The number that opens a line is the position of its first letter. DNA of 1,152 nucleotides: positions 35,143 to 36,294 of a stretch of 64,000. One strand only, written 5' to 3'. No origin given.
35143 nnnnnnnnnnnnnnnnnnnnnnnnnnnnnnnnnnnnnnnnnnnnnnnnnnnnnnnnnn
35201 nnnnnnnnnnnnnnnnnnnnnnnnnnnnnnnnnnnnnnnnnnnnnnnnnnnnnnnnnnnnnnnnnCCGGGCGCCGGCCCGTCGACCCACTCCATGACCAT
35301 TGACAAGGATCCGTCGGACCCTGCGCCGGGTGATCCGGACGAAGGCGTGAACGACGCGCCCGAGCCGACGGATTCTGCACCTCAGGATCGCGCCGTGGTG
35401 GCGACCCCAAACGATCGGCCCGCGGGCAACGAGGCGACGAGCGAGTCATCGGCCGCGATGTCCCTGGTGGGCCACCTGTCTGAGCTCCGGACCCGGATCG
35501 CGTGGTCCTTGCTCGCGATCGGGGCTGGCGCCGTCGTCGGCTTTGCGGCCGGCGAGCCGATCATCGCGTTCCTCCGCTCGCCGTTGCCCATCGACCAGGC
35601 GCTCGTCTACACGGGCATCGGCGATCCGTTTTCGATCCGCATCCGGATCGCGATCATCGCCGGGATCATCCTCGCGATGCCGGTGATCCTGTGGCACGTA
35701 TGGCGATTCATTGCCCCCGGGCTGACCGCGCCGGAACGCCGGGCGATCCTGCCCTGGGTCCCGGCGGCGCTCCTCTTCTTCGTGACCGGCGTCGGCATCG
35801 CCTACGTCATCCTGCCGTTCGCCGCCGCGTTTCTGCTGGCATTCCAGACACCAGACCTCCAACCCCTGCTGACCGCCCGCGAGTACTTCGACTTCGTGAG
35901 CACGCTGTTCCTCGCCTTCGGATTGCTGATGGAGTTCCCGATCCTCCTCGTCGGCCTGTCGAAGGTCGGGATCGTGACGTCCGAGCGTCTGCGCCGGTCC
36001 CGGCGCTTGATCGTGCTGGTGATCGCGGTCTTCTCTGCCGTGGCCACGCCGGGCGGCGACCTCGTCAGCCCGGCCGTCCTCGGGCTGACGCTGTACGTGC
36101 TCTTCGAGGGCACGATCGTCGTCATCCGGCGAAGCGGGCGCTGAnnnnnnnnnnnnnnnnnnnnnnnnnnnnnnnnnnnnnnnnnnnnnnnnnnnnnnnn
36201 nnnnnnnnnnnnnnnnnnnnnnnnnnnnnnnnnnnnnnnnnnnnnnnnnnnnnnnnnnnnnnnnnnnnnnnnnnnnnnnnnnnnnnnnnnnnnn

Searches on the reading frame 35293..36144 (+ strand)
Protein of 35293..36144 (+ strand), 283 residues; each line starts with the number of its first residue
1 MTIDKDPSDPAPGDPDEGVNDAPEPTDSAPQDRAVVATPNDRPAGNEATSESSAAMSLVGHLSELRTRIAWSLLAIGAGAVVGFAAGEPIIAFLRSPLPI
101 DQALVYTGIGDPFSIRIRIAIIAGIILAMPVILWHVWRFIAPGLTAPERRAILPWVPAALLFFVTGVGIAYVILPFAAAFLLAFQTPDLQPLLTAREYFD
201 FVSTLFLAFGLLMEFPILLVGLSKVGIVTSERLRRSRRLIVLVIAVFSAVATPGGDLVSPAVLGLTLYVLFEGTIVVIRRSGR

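Call 9: search_protein_families(library=pfam, proteins=[window:35293-36144:+], max_evalue=0.001)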
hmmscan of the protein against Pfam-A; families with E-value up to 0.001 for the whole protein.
window:35293-36144:+ (283 aa): 1 family
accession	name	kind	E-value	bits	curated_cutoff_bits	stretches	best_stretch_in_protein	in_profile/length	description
PF00902.23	TatC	-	8.9e-59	199.2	25.1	1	61-263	2-205/208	Sec-independent protein translocase protein (TatC)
